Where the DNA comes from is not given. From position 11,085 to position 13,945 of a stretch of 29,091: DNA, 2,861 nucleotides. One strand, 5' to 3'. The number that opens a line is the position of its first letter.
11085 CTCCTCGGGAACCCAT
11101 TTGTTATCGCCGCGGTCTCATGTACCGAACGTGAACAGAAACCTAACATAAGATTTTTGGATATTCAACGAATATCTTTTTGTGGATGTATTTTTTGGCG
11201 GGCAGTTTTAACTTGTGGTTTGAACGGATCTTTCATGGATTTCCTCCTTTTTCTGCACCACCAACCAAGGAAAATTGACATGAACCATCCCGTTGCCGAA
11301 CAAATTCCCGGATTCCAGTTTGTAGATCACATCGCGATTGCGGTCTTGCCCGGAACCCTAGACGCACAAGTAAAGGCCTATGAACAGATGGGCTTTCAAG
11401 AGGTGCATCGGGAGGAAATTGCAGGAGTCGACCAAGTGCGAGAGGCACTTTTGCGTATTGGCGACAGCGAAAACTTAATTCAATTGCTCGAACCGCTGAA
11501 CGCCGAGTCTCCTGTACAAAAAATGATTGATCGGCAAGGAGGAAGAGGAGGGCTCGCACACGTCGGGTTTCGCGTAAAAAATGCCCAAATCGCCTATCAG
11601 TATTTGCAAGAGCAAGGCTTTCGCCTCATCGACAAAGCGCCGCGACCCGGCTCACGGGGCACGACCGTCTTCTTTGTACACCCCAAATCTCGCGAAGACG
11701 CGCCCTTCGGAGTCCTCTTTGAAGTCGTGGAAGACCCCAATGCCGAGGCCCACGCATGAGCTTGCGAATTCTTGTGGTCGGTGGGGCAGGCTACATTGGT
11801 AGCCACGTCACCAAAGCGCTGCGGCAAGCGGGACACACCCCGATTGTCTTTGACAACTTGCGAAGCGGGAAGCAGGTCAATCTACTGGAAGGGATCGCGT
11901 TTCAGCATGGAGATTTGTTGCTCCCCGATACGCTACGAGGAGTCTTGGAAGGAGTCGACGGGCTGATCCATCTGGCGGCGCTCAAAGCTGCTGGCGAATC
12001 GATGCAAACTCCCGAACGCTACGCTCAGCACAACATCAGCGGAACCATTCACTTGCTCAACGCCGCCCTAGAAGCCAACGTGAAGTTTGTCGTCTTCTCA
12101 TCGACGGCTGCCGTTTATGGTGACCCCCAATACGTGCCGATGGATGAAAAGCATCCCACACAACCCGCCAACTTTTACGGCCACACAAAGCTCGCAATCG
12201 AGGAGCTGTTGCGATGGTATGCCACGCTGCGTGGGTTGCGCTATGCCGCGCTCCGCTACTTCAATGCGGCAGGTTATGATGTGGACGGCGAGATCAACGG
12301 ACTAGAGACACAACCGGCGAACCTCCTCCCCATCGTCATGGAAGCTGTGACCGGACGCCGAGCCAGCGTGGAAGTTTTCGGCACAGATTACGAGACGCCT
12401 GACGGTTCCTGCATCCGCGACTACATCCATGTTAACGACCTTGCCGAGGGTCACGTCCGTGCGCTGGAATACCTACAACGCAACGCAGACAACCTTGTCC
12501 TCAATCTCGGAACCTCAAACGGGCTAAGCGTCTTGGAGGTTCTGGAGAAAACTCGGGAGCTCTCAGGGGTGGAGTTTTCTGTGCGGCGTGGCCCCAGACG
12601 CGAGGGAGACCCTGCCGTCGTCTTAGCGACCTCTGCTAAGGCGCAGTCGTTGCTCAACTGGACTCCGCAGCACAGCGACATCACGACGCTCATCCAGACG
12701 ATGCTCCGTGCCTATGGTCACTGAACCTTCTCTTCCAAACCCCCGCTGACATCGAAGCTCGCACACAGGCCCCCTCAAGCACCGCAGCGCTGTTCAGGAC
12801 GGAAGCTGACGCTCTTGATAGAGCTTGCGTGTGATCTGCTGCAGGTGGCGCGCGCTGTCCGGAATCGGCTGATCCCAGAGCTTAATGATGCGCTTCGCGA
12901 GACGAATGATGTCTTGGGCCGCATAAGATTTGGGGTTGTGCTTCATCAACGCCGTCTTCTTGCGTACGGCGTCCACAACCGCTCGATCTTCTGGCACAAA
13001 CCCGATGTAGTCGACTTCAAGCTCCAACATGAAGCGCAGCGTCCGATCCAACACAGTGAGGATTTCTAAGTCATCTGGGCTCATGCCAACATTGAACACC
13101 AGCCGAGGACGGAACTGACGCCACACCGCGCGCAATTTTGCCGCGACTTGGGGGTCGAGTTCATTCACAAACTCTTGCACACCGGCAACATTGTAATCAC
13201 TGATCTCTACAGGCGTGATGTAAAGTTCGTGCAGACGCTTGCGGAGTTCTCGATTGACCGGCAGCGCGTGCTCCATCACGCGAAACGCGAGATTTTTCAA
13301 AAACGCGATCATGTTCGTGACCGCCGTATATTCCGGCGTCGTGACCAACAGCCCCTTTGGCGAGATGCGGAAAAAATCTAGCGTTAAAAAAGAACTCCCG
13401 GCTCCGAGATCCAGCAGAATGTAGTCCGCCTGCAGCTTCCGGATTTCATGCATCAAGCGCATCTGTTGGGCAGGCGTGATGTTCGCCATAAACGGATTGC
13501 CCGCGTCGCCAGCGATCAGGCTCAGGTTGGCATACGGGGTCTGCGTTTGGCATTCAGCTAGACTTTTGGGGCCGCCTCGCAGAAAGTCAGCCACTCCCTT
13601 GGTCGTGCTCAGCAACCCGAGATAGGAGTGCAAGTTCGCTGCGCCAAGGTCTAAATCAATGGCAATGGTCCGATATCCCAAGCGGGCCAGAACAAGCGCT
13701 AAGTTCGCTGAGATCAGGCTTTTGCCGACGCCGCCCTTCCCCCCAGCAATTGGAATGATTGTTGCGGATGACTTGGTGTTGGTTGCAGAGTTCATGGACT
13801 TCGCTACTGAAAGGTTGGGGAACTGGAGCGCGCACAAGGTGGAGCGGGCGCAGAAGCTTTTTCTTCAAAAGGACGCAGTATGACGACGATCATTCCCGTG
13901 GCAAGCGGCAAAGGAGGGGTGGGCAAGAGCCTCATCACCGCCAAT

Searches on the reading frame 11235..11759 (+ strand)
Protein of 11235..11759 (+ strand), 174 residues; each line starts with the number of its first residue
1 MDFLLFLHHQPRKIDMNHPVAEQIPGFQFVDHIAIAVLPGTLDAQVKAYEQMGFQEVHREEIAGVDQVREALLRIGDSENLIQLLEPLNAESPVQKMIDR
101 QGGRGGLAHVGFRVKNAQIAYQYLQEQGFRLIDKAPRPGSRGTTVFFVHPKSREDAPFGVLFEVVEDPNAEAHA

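Call 47: search_protein_families(library=pfam, proteins=[window:11235-11759:+], max_evalue=0.001)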
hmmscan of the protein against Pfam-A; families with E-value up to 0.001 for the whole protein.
window:11235-11759:+ (174 aa): 4 families
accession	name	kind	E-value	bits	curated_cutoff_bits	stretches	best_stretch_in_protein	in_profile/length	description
PF13669.12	Glyoxalase_4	-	2.4e-13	50.8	27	1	31-147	1-109/109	Glyoxalase/Bleomycin resistance protein/Dioxygenase superfamily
PF00903.31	Glyoxalase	-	5.1e-07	30.5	20.6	1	31-164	3-121/121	Glyoxalase/Bleomycin resistance protein/Dioxygenase superfamily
PF14696.12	Glyoxalase_5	-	0.00018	22.2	27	1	24-136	7-103/139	Hydroxyphenylpyruvate dioxygenase, HPPD, N-terminal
PF13468.12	Glyoxalase_3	-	0.00066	20.2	25.1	1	30-138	1-102/176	Glyoxalase-like domain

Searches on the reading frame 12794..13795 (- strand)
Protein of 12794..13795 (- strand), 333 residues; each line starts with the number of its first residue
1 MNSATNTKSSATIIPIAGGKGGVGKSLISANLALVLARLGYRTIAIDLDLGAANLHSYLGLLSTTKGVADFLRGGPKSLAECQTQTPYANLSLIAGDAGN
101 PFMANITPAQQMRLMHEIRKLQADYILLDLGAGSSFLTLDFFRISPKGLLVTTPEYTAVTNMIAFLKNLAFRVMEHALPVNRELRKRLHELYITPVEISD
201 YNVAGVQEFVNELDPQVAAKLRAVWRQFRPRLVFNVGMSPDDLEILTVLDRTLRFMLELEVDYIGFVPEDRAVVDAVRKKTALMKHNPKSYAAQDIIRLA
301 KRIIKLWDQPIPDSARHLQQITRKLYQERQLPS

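Call 4: search_protein_families(library=pfam, proteins=[window:12794-13795:-], max_evalue=0.01)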
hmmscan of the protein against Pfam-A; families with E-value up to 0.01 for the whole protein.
window:12794-13795:- (333 aa): 7 families
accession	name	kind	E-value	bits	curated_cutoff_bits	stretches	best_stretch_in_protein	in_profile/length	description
PF01656.29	CbiA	-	8.6e-14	52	25.4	1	16-278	3-120/125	CobQ/CobB/MinD/ParA nucleotide binding domain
PF10609.15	ParA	-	4.1e-13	49.8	27.1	1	12-161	4-152/246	NUBPL iron-transfer P-loop NTPase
PF13614.12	AAA_31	-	7.9e-12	45.9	27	1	12-169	2-164/177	AAA domain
PF06564.18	CBP_BcsQ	-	1.5e-06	28.4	21.3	1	13-55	3-43/234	Cellulose biosynthesis protein BcsQ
PF00142.24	Fer4_NifH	-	2.1e-06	27.9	25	0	19-49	7-37/271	4Fe-4S iron sulfur cluster binding proteins, NifH/frxC family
PF02374.21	ArsA_ATPase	-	1.1e-05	25.2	24.3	1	17-49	6-38/305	Anion-transporting ATPase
PF09140.17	MipZ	-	2.3e-05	24.3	20.7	1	13-60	2-49/262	ATPase MipZ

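Call 5: search_protein_families(library=ncbifam, proteins=[window:12794-13795:-], max_evalue=0.01)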
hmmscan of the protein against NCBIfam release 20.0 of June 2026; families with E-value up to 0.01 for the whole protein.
window:12794-13795:- (333 aa): 27 families (the best 25 are shown)
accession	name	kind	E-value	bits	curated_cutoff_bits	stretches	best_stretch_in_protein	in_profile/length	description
TIGR01969.1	minD_arch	subfamily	1.6e-25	89.7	201.75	2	13-164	2-150/251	cell division ATPase MinD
TIGR01968.1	minD_bact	equivalog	2.8e-19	69.5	212.9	1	12-182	2-172/261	septum site-determining protein MinD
TIGR03371.1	cellulose_yhjQ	equivalog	4.8e-15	55.7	157.85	2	13-163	3-155/246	cellulose biosynthesis protein BcsQ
NF041136.1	MrpORP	equivalog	3.1e-12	46.5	450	1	14-70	8-64/365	iron-sulfur cluster carrier protein MrpORP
TIGR01007.1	eps_fam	subfamily_domain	2.3e-11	43.6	108.05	1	12-130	18-135/204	polysaccharide biosynthesis tyrosine autokinase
TIGR03018.1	pepcterm_TyrKin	hypoth_equivalog_domain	1.5e-10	40.7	230.65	1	5-129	29-155/207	XrtA-associated tyrosine autokinase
NF047398.1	AAA_KGGVGR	domain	2.1e-10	41.2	90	1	13-72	4-65/190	KGGVGR-motif variant AAA ATPase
NF008079.0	PRK10818.1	equivalog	1.8e-09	37.3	508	1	11-161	2-152/270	septum site-determining protein MinD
TIGR01005.1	eps_transp_fam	subfamily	2e-09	36.2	411.7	1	8-153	543-686/754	exopolysaccharide transport protein family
TIGR03029.1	EpsG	equivalog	1.1e-08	34.6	313.8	1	13-130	105-220/274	chain length determinant protein tyrosine kinase EpsG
NF008669.0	PRK11670.1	equivalog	1.3e-07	30.9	348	1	7-159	103-254/369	iron-sulfur cluster carrier protein ApbC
TIGR03815.1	CpaE_hom_Actino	equivalog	2.8e-07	30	154.45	1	5-172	105-272/340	septum site-determining protein Ssd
NF008568.0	PRK11519.1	equivalog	4.2e-07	28.5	1068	1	12-99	527-612/720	tyrosine-protein kinase Wzc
NF033200.1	F430_CfbC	exception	4.7e-07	29.4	402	0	19-49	7-37/260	Ni-sirohydrochlorin a,c-diamide reductive cyclase ATP-dependent reductase subunit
TIGR03453.1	partition_RepA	equivalog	3e-06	26.3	348.45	1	10-96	103-195/387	plasmid partitioning protein RepA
NF041546.1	ParA_partition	equivalog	2.4e-05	24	180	1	13-49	1-37/203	ParA family partition ATPase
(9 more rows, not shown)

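Call 17: search_solved_structures(query=window:12794-13795:-, max_evalue=0.001, show_alignments=2)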
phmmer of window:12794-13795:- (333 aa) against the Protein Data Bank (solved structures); distinct sequences matched with E-value up to 0.001: 36.
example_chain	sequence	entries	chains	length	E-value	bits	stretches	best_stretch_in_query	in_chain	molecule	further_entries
4rz2_A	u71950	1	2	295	5.5e-25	91.6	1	10-171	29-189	Site-determining protein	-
5j1j_A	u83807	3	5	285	7.3e-24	87.9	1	11-169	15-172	Site-determining protein | Transcriptional antiactivator FleN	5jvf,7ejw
4rz3_A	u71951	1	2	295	8.2e-24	87.7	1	10-171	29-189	Site-determining protein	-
8pb9_A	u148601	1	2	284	1.1e-22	83.9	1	11-169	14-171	Antiactivator FleN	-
8p53_A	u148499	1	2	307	1.6e-22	83.5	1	11-169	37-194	Antiactivator FleN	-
1ion_A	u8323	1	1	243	9.4e-18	67.8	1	12-163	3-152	PROBABLE CELL DIVISION INHIBITOR MIND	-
1g3q_A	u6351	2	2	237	4.2e-16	62.4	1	12-163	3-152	CELL DIVISION INHIBITOR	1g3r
4v03_A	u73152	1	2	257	8.2e-13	51.6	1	11-161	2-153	SITE-DETERMINING PROTEIN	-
3vx3_A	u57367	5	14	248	9.9e-13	51.3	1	11-173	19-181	ATPase involved in chromosome partitioning, ParA/MinD family, Mrp homolog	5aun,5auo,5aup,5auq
4v02_A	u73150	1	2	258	1.2e-11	47.8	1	11-161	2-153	SITE-DETERMINING PROTEIN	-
1hyq_A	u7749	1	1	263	1.9e-11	47.1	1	14-163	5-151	CELL DIVISION INHIBITOR (MIND-1)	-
6riq_C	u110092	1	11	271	1e-09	41.4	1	11-172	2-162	Site-determining protein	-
3q9l_A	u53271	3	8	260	1.6e-08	37.5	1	11-170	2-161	Septum site-determining protein minD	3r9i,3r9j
6z0p_A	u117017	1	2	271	4.1e-08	36.2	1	12-109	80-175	BceF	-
1wcv_1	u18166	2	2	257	4.3e-07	32.8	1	13-168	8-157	SEGREGATION PROTEIN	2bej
2bek_A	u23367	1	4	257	4.3e-06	29.5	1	13-168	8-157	SEGREGATION PROTEIN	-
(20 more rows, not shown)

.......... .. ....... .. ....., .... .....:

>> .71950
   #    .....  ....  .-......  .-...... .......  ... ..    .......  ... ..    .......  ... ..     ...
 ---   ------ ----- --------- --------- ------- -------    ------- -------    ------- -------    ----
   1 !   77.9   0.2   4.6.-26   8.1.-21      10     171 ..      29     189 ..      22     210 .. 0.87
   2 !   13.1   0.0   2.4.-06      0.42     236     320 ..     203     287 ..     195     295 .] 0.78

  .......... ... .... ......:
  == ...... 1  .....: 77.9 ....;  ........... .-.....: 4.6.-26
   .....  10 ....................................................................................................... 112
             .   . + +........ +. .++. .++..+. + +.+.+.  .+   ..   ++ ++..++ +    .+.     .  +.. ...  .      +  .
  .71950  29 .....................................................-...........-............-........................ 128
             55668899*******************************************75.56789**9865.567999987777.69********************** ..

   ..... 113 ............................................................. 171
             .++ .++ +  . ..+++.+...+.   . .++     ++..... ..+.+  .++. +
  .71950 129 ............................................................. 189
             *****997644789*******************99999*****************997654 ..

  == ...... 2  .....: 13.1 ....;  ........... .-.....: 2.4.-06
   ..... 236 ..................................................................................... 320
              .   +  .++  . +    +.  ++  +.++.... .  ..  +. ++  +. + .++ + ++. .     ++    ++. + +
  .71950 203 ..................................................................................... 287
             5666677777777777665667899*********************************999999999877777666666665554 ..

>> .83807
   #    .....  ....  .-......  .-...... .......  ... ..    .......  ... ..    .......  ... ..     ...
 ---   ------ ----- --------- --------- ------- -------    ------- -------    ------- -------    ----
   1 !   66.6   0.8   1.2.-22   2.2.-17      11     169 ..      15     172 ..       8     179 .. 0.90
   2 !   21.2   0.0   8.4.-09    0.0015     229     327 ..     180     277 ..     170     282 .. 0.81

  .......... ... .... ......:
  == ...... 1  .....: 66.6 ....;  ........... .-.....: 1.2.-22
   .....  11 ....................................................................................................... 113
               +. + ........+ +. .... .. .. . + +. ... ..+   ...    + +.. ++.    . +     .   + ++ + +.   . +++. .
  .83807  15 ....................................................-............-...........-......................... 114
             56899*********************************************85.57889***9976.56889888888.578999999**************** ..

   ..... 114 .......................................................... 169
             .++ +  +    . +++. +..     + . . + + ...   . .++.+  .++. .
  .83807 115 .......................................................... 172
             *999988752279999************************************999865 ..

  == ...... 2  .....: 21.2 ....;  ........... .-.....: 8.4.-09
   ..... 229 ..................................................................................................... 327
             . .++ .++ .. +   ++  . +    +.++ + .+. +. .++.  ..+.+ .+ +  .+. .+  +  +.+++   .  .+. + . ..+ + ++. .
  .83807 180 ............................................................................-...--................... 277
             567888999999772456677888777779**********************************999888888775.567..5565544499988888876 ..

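Call 48: predict_structure(alignment_id=A4)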
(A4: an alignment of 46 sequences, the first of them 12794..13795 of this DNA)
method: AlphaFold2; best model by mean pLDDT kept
length: 333 residues; sequences in the alignment: 46
mean_pLDDT: 89.9   pTM: 0.90
mean pLDDT of the five models: 89.9, 89.2, 88.9, 88.6, 85.8
residues with pLDDT >= 90: 237; 70-90: 67; 50-70: 21; < 50: 8
segments of 3 or more residues with pLDDT < 50: 1-8
pLDDT, mean of each block of 10 residues (from residue 1): 50 94 92 98 91 76 84 90 95 82 79 96 97 90 97 95 95 90 85 68 86 93 95 97 95 94 97 92 92 98 97 96 96 72
secondary structure, 60 per line:
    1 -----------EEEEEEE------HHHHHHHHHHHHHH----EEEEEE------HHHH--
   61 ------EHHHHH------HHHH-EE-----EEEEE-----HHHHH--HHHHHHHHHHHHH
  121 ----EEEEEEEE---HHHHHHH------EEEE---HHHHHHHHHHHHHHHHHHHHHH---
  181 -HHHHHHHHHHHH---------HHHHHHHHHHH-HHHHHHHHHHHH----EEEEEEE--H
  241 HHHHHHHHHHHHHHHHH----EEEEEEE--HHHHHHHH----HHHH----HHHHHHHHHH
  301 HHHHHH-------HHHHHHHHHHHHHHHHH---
elements in order: E12-18 H25-38 E43-48 H55-58 H68-72 H79-82 E91-95 H101-105 H108-120 E125-132 H136-142 E149-152 H156-177 H182-193 H203-213 H215-226 E231-237 H240-257 E262-268 H271-278 H283-286 H291-306 H314-330

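Call 50: fold_search(model_id=the predicted structure, library=pdb)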
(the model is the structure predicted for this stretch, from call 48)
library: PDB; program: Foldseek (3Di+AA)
matches with E <= 10: 1208; with E <= 0.001: 370
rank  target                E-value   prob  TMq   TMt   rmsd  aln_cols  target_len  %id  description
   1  5j1j_B                2.1e-18  1.00  0.67  0.89   3.6       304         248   25  Structure of FleN-AMPPNP complex (released 2017-03-29)
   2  5j1j_A                2.4e-18  1.00  0.67  0.81   4.1       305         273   25  Structure of FleN-AMPPNP complex (released 2017-03-29)
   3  8p53_A                1.5e-17  1.00  0.67  0.83   3.1       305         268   24  Cryo-EM structure of the c-di-GMP-free FleQ-FleN master regulator complex of P. aeruginosa (released 2023-12-13)
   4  4rz3_A                1.7e-17  1.00  0.66  0.89   2.8       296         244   25  Crystal structure of the MinD-like ATPase FlhG (released 2015-03-04)
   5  4rz2_B                1.9e-17  1.00  0.64  0.81   7.2       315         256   25  Crystal structure of the MinD-like ATPase FlhG (released 2015-03-04)
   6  4rz2_A                2.1e-17  1.00  0.64  0.81   7.4       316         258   25  Crystal structure of the MinD-like ATPase FlhG (released 2015-03-04)
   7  7ejw_B                4.7e-17  1.00  0.66  0.82   3.9       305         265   25  Crystal structure of FleN in complex with FleQ AAA+ doamain (released 2021-12-22)
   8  7ejw_A                2.1e-16  1.00  0.65  0.78   3.8       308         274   24  Crystal structure of FleN in complex with FleQ AAA+ doamain (released 2021-12-22)
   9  8pb9_A                5.5e-16  1.00  0.67  0.83   2.8       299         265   24  Cryo-EM structure of the c-di-GMP-bound FleQ-FleN master regulator complex from Pseudomonas aeruginosa (released 2023-12-13)
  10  1hyq                  8.7e-15  1.00  0.58  0.81   4.9       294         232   22  MIND BACTERIAL CELL DIVISION REGULATOR FROM A. FULGIDUS (released 2001-03-14)
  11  5jvf                  1.8e-14  1.00  0.54  0.67   6.7       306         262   23  Crystal Structure of Apo-FleN (released 2017-03-29)
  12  4v02_A                8.2e-14  1.00  0.56  0.75   5.1       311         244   22  MinC:MinD cell division protein complex, Aquifex aeolicus (released 2015-01-14)
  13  1g3q                  2.7e-13  1.00  0.56  0.77   5.5       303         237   22  CRYSTAL STRUCTURE ANALYSIS OF PYROCOCCUS FURIOSUS CELL DIVISION ATPASE MIND (released 2001-04-21)
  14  4v03_A                3.1e-13  1.00  0.56  0.77   5.2       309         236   21  MinD cell division protein, Aquifex aeolicus (released 2015-01-14)
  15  1ion                  4.1e-13  1.00  0.59  0.78   4.9       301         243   21  THE SEPTUM SITE-DETERMINING PROTEIN MIND COMPLEXED WITH MG-ADP FROM PYROCOCCUS HORIKOSHII OT3 (released 2001-09-26)
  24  2bek_B                2.3e-11  1.00  0.56  0.75   4.7       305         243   21  Structure of the bacterial chromosome segregation protein Soj (released 2005-01-12)
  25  2bek_A                2.9e-11  1.00  0.57  0.76   4.7       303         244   21  Structure of the bacterial chromosome segregation protein Soj (released 2005-01-12)
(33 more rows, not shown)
